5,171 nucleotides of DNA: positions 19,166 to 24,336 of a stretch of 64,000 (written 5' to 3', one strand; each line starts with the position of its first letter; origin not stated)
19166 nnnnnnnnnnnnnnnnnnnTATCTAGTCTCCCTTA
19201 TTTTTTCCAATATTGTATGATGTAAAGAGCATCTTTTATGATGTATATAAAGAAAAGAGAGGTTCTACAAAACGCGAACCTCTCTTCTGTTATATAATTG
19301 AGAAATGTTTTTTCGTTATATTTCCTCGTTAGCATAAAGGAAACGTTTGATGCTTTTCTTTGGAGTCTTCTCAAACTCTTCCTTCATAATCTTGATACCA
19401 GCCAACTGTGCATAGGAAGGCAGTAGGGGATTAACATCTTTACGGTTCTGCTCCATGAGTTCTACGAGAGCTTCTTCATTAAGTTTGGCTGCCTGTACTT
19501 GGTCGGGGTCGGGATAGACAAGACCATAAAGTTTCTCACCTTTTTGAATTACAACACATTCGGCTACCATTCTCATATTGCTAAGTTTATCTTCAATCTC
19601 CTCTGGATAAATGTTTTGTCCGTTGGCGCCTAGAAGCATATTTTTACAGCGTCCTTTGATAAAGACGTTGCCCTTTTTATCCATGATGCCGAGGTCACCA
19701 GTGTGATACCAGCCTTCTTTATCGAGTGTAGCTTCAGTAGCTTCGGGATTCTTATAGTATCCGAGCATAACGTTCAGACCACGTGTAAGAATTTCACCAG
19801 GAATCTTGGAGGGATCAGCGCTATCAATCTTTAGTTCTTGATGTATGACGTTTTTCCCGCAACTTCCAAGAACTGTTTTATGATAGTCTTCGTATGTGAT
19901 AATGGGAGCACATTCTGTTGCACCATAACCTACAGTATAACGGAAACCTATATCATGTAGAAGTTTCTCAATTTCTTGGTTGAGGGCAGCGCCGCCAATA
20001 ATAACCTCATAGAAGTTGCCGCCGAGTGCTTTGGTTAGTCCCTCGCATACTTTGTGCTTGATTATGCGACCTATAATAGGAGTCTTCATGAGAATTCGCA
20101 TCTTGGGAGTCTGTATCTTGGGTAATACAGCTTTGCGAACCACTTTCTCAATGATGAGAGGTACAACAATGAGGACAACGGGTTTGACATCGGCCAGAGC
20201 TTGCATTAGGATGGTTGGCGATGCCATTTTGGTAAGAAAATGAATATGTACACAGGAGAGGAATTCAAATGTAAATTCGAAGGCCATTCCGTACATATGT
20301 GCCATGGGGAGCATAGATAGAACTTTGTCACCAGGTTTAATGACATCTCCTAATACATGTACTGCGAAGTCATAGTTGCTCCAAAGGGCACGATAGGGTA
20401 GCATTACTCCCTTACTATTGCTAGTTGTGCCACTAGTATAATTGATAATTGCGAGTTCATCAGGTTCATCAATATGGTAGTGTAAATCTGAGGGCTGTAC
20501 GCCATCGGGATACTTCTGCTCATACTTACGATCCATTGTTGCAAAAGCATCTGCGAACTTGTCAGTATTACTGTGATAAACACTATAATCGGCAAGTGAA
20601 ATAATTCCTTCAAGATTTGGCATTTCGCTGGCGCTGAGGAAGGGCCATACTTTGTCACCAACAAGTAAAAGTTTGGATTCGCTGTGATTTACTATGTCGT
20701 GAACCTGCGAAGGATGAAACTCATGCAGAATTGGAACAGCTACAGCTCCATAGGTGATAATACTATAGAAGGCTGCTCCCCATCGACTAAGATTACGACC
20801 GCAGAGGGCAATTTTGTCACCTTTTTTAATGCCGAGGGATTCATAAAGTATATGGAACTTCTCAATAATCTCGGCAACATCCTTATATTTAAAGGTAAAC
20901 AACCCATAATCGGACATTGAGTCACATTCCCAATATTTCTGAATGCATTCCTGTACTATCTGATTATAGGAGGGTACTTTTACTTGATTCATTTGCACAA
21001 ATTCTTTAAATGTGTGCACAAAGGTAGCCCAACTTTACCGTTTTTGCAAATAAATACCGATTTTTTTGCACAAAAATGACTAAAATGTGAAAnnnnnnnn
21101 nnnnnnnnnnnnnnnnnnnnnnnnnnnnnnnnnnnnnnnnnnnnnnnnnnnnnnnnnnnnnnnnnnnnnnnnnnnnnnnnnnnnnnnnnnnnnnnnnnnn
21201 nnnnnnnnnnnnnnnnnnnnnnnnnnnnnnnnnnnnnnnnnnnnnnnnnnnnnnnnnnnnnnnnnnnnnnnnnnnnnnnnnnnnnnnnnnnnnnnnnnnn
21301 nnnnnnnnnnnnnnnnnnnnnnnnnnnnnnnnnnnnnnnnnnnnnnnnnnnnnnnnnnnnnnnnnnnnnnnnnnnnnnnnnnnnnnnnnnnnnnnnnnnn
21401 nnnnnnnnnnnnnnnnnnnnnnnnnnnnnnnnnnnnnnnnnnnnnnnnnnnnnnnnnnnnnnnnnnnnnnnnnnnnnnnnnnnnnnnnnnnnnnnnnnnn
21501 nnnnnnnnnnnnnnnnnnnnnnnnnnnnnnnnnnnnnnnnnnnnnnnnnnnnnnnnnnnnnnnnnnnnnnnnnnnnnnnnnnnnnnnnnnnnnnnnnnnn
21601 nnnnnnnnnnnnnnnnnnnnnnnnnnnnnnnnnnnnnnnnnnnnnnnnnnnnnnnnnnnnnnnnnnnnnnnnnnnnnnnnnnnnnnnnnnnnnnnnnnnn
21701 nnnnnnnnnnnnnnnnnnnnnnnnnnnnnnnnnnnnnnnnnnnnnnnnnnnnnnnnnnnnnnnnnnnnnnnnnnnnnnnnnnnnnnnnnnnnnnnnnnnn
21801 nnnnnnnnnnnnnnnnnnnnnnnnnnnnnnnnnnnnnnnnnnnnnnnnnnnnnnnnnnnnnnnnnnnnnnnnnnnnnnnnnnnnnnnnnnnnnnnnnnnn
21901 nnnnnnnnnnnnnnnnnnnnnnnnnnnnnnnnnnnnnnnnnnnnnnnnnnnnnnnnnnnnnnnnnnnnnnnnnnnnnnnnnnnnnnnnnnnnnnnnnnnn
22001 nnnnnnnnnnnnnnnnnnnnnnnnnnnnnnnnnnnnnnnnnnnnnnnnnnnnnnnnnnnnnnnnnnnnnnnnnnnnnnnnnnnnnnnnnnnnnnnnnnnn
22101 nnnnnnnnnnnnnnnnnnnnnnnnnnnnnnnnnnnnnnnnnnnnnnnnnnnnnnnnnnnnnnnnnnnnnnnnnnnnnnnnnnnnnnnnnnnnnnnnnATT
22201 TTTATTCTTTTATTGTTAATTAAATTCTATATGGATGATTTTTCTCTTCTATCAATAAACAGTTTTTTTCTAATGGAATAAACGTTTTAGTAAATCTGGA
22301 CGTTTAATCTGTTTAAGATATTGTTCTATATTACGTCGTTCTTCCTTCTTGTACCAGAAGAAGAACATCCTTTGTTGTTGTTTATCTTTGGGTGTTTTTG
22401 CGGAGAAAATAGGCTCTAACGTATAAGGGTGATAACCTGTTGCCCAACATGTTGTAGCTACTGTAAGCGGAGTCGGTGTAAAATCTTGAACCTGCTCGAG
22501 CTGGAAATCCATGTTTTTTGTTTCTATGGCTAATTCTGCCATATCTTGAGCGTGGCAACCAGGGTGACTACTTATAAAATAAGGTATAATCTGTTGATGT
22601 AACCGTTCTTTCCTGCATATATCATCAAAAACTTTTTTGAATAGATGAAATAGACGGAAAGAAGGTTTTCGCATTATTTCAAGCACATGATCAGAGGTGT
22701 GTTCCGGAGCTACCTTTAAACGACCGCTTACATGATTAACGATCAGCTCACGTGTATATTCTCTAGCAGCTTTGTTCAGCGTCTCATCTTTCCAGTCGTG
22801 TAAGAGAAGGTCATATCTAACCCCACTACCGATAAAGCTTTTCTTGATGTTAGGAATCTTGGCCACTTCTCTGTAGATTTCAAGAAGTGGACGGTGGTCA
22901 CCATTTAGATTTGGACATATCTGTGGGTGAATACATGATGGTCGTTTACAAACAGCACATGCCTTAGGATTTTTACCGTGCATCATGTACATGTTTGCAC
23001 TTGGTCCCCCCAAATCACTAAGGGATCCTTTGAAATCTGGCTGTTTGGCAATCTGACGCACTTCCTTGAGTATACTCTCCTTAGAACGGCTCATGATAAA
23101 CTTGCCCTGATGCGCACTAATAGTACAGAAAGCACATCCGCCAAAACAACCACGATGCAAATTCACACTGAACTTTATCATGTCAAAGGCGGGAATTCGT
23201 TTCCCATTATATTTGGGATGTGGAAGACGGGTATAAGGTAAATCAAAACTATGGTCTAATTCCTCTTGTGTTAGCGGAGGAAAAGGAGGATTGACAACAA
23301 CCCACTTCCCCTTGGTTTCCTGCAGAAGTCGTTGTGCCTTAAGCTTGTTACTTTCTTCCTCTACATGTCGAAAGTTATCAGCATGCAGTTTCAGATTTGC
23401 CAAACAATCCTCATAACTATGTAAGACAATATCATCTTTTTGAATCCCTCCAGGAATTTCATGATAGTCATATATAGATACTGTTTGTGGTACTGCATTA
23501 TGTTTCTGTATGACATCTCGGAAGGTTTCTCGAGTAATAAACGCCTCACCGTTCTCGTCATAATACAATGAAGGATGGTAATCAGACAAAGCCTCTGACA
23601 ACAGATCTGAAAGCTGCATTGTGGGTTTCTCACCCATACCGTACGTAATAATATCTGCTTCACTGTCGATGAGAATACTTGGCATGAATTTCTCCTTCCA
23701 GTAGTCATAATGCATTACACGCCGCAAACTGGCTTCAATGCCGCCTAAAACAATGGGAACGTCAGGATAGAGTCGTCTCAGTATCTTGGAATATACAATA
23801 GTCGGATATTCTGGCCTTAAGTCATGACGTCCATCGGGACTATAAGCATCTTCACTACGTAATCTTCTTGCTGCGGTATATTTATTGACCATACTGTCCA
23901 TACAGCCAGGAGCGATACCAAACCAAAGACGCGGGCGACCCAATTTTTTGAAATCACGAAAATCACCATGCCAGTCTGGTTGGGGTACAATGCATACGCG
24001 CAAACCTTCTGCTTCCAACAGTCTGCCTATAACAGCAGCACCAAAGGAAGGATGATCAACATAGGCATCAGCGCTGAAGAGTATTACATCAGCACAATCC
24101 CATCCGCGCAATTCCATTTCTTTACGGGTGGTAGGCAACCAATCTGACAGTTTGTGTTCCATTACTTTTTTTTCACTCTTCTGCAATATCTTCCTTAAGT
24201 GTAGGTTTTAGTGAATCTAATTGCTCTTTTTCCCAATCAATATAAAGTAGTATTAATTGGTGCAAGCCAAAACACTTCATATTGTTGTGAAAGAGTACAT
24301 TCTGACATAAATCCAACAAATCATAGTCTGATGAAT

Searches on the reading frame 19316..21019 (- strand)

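Call 66: search_protein_families(library=pfam, proteins=[window:19316-21019:-], max_evalue=0.00001)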
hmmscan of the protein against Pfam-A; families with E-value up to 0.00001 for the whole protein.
window:19316-21019:- (567 aa): 1 family
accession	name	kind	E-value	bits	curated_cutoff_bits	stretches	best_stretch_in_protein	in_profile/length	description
PF00501.34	AMP-binding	-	2.4e-55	188.4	29.9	1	45-422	24-384/384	AMP-binding enzyme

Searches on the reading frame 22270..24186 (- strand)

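Call 66: search_protein_families(library=pfam, proteins=[window:22270-24186:-], max_evalue=0.00001)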
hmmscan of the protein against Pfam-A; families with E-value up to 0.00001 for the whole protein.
window:22270-24186:- (638 aa): 2 families
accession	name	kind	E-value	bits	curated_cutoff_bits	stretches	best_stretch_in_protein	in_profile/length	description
PF08497.15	Radical_SAM_N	-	2.6e-119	398.4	25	1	16-340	1-301/301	Radical SAM N-terminal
PF04055.27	Radical_SAM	-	7e-06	26.8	29.5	0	341-510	1-126/166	Radical SAM superfamily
